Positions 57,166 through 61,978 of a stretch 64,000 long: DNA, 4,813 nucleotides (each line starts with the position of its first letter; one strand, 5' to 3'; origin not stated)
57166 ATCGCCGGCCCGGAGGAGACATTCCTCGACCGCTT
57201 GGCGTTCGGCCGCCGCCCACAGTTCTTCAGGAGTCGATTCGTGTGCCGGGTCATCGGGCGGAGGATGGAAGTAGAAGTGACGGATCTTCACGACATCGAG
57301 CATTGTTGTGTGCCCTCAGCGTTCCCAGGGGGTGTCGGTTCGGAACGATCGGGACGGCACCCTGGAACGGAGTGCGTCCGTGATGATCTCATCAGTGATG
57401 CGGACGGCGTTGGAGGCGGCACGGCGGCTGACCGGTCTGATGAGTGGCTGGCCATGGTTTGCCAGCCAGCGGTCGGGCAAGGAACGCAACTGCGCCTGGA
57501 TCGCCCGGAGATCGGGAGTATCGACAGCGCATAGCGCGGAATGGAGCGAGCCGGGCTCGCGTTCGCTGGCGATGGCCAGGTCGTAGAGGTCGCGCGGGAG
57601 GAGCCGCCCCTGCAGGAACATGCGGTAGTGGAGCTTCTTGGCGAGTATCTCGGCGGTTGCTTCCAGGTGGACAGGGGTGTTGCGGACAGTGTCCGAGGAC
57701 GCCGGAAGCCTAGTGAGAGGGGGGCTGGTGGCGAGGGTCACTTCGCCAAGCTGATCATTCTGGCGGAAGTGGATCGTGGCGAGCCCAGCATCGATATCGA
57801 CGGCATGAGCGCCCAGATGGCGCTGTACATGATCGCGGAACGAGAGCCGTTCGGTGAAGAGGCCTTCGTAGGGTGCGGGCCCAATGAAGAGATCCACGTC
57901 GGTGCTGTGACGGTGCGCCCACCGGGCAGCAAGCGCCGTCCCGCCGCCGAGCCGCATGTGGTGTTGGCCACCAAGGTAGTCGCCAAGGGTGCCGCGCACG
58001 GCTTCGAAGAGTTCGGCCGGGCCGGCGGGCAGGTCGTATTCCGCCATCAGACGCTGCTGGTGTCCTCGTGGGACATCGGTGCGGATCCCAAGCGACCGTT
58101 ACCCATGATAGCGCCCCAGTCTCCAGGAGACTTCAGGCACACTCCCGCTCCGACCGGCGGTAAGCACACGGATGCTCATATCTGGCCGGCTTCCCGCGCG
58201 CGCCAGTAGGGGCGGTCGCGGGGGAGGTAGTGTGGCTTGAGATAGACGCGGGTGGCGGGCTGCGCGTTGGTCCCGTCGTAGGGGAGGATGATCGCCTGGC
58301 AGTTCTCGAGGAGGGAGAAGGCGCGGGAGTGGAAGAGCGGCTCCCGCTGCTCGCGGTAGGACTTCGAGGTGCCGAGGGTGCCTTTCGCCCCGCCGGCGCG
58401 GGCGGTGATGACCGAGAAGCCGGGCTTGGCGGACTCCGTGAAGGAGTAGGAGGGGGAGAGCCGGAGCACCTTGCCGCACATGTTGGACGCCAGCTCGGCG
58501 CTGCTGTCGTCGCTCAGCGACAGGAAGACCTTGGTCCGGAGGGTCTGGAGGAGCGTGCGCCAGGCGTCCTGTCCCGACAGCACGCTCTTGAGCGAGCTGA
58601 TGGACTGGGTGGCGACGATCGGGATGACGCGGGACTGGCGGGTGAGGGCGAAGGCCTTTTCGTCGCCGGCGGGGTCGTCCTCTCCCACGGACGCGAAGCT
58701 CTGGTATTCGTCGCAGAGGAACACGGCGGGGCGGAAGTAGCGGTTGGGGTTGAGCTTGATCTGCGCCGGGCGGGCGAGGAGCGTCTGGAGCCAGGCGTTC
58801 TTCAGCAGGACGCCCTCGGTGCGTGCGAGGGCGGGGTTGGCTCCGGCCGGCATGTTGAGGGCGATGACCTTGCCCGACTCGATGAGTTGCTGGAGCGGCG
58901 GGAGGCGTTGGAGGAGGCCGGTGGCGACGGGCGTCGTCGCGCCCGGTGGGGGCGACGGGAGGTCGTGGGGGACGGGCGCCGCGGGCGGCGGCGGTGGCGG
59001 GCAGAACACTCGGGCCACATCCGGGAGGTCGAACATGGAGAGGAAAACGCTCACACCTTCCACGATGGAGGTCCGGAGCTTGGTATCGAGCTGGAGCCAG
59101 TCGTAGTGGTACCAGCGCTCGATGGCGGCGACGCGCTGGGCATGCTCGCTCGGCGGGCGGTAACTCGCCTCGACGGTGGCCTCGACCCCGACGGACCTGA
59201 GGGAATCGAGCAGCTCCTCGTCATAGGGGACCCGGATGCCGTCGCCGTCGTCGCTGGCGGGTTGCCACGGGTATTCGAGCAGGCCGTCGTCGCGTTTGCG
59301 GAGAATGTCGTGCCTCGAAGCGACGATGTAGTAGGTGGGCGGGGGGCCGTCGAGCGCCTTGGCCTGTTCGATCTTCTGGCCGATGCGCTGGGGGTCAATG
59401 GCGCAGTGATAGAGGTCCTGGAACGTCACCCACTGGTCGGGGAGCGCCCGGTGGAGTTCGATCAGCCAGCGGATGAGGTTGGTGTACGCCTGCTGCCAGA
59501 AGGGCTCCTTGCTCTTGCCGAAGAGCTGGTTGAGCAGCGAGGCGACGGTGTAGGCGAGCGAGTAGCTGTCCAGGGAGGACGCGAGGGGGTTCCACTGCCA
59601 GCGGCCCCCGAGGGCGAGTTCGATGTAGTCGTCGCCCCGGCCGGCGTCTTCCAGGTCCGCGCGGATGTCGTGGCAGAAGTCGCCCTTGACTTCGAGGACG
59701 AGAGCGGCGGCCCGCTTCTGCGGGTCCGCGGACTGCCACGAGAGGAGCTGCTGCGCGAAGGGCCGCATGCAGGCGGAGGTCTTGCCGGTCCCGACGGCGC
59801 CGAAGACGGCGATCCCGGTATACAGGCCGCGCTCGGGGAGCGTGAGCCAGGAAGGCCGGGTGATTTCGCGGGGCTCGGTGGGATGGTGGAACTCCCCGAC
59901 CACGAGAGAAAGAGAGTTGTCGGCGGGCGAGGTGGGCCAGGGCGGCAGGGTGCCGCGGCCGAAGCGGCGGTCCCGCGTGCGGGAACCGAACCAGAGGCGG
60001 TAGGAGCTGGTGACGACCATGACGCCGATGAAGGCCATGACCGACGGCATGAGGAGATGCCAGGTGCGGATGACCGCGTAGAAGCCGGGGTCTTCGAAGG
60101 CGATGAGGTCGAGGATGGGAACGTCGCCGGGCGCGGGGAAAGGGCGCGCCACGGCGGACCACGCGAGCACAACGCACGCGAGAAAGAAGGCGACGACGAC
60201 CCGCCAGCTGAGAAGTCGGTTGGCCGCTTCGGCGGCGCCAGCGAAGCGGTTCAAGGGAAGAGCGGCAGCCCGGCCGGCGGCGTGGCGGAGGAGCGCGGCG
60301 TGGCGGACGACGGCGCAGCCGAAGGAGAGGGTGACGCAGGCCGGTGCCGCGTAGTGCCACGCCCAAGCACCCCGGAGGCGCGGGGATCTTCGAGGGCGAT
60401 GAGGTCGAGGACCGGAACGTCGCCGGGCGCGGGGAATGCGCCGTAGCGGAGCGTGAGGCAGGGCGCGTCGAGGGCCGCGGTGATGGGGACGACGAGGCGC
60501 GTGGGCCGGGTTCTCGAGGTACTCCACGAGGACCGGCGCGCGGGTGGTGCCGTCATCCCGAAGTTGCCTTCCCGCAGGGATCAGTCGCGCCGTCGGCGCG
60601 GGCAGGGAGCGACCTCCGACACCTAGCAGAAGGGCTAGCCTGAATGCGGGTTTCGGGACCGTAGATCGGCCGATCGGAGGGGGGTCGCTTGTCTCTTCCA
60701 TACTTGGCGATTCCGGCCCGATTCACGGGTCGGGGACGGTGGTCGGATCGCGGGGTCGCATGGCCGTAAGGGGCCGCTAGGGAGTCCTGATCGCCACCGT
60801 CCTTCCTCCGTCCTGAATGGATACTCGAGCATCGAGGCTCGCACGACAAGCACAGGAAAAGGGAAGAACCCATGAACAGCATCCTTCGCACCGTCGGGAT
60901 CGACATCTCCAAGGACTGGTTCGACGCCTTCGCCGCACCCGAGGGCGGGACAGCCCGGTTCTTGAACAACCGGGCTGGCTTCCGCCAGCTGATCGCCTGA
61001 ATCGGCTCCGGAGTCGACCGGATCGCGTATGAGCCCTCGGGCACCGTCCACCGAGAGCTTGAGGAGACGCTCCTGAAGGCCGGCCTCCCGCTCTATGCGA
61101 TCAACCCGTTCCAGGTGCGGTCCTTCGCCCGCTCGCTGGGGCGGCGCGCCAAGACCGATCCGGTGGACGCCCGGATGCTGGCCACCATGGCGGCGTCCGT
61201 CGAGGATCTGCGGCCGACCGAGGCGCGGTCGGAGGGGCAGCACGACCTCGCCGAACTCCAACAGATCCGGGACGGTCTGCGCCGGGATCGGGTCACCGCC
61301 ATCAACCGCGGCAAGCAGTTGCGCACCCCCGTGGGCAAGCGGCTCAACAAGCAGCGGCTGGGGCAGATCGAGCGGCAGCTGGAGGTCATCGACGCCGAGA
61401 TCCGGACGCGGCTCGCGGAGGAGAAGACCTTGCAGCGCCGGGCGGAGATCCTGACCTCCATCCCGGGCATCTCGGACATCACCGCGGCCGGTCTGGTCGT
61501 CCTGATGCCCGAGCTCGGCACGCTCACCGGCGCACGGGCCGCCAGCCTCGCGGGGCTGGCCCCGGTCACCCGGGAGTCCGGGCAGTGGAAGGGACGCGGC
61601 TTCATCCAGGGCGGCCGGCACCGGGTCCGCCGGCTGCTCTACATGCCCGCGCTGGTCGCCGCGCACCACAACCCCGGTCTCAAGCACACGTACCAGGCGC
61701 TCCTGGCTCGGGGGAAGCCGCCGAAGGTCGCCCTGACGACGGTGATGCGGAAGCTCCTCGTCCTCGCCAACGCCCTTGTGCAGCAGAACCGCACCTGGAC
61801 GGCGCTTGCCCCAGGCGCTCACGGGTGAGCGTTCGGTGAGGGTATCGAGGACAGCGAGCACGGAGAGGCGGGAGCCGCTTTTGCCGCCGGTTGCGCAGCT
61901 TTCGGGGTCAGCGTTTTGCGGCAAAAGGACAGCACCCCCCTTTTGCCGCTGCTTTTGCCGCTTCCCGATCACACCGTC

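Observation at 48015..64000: Integrated mobile element (ICE/IME-like) at the 3' end of tRNA-Ser(GCT), extending beyond the window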

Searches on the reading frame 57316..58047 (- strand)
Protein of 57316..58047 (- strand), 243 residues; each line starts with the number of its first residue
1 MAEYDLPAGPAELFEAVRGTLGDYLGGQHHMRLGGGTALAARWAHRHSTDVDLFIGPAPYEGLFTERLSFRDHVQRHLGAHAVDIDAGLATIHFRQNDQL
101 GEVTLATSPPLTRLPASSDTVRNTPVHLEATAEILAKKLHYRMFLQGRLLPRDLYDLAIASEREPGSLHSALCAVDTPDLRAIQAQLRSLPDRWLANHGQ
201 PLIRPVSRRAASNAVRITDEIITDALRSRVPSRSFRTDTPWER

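Call 6: search_protein_families(library=pfam, proteins=[window:57316-58047:-], max_evalue=0.01)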
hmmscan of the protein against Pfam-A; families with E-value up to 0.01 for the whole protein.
window:57316-58047:- (243 aa): 1 family
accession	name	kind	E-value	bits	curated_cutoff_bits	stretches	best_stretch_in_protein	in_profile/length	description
PF08843.17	AbiEii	-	3e-11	44.2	22.5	1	28-165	12-173/238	Nucleotidyl transferase AbiEii toxin, Type IV TA system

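Call 10: search_protein_families(library=padloc, proteins=[window:57316-58047:-], max_evalue=0.01)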
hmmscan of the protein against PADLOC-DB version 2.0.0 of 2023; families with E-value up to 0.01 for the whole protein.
window:57316-58047:- (243 aa): 4 families
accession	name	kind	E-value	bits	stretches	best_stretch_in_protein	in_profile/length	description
PDLC02291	AbiEii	-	0.00094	16.6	0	32-67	57-90/310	AbiEii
PDLC02296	AbiEii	-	0.004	14.4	0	118-162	157-199/282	AbiEii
PDLC02294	AbiEii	-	0.0043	14.9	0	29-98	43-112/260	AbiEii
PDLC02305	AbiEii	-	0.0073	13.6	0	121-158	154-188/306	AbiEii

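Call 13: find_encoding_contigs(protein=window:57316-58047:-, flank=10000, max_places=6)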
Protein window:57316-58047:- (243 aa): 2 contigs read that carry it; 2 places shown.
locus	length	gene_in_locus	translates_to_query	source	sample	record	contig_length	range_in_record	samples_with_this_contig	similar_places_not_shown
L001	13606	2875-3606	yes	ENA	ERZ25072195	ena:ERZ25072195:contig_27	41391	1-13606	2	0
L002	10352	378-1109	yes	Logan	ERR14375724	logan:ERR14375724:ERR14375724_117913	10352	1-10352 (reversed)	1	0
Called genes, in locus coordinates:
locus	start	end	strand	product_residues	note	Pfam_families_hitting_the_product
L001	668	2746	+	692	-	PF10412:TrwB_AAD_bind (faint), PF12696:TraG-D_C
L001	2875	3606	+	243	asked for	PF08843:AbiEii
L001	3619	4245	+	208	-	-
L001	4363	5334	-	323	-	-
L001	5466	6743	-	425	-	-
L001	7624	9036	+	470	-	-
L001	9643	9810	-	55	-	-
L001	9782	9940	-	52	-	-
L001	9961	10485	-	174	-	-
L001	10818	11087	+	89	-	-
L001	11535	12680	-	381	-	PF13356:Arm-DNA-bind_3, PF22022:Phage_int_M, PF00589:Phage_integrase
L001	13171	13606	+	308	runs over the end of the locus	PF13620:CarboxypepD_reg, PF13424:TPR_12 (faint), PF00515:TPR_1 (faint), PF07719:TPR_2 (faint), PF13432:TPR_16, PF14559:TPR_19, PF13432:TPR_16, PF13371:TPR_9 (weak), +10 more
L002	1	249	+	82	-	?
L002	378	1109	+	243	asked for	PF08843:AbiEii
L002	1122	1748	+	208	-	-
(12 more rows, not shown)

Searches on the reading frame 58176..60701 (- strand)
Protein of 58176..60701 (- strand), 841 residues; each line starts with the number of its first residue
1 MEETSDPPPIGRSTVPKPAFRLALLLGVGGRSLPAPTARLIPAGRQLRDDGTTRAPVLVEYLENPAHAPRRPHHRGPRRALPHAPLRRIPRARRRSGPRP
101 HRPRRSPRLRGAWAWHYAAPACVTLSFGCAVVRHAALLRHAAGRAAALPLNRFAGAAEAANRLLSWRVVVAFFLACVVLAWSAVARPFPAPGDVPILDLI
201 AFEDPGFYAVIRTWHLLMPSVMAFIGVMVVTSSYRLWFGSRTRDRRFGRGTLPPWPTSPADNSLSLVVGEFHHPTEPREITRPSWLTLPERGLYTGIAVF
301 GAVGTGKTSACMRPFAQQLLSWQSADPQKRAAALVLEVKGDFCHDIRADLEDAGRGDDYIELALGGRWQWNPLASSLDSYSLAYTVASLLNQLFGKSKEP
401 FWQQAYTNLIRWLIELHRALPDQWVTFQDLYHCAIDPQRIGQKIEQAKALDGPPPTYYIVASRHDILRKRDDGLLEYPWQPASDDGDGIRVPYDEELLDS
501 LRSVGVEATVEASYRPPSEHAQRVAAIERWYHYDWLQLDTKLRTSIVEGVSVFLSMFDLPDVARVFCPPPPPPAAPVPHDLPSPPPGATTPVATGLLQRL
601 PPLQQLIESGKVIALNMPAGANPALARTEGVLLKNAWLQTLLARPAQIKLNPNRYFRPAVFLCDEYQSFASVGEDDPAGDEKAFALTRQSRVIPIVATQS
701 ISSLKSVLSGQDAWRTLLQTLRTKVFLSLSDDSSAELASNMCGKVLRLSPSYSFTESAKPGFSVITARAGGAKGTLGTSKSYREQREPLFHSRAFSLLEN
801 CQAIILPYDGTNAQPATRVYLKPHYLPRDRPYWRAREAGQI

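Call 6: search_protein_families(library=pfam, proteins=[window:58176-60701:-], max_evalue=0.01)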
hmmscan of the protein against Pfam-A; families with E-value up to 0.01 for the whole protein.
window:58176-60701:- (841 aa): 2 families
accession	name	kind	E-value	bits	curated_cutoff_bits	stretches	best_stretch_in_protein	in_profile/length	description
PF10412.15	TrwB_AAD_bind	-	1.5e-08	34.4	20.5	1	687-756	269-339/387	Type IV secretion-system coupling protein DNA-binding domain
PF12696.13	TraG-D_C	-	1.9e-08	34.7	22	1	659-772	2-98/126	TraM recognition site of TraD and TraG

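Call 9: search_protein_families(library=ncbifam, proteins=[window:58176-60701:-], max_evalue=0.01)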
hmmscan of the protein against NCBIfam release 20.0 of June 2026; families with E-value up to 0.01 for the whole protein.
window:58176-60701:- (841 aa): 1 family
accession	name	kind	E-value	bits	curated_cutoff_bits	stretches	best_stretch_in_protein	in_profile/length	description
NF045973.1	conju_CD1115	equivalog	2.5e-09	36.5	250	1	297-414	27-141/442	VirD4-like conjugal transfer protein, CD1115 family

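Call 14: find_encoding_contigs(protein=window:58176-60254:-, flank=10000, max_places=10)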
Protein window:58176-60254:- (692 aa): 1 contig read that carries it; 1 place shown.
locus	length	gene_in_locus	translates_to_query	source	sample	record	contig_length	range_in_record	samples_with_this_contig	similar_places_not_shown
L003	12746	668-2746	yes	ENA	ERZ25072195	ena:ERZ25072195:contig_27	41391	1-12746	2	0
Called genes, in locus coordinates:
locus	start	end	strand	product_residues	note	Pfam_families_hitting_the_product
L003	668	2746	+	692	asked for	PF10412:TrwB_AAD_bind (faint), PF12696:TraG-D_C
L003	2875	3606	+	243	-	PF08843:AbiEii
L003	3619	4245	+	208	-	-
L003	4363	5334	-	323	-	-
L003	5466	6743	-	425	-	-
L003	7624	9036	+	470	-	-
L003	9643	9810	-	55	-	-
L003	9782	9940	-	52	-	-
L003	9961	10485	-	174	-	-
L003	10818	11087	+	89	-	-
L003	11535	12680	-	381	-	PF13356:Arm-DNA-bind_3, PF22022:Phage_int_M, PF00589:Phage_integrase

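Call 20: search_dna_similar(query=window:58176-60254:-, collection=plasmids, mode=protein, max_rows=15)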
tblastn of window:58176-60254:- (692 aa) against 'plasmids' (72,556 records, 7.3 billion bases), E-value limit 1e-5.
Records with a match: 3; places in all: 3; records where one place covers at least 80% of the query: 1.
Best place of each record, by identity: <60% 3.
By first word of the organism name: Agarilytica 1; Aeromonas 1; Pseudomonas 1.
By predicted mobility (MOB-suite, as given by PLSDB): mobilizable 2; non-mobilizable 1.
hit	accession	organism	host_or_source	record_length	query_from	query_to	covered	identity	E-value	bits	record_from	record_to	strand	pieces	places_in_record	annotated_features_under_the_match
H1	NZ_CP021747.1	Agarilytica rhodophyticola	Rhodophyta,Sea water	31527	94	678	85%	27.0%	2e-46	186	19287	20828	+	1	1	TraM recognition domain-containing protein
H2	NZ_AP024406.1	Aeromonas caviae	-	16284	158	621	67%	20.8%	2e-6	59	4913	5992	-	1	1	type IV secretion system DNA-binding domain-containing protein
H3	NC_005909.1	Pseudomonas alcaligenes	-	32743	158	621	67%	20.8%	5e-6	58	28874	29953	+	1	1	type IV secretion system DNA-binding domain-containing protein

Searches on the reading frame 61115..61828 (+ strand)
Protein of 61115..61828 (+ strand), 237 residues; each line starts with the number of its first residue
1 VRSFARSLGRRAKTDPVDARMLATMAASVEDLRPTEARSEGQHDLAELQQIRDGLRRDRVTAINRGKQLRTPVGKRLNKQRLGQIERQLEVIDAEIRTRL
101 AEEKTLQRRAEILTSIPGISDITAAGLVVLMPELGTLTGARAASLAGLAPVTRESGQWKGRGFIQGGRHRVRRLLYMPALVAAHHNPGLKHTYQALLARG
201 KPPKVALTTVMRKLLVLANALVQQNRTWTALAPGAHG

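Call 6: search_protein_families(library=pfam, proteins=[window:61115-61828:+], max_evalue=0.01)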
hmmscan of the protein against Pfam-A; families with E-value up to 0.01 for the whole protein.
window:61115-61828:+ (237 aa): 3 families
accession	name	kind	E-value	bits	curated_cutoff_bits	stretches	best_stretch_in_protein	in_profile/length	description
PF02371.22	Transposase_20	-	2.3e-19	70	21.3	1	110-194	1-87/87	Transposase IS116/IS110/IS902 family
PF01548.23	DEDD_Tnp_IS110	-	5.8e-09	36.4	29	1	2-68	82-148/155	Transposase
PF11239.13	DUF3040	-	0.0056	17.3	24.7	1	79-149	8-76/84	Protein of unknown function (DUF3040)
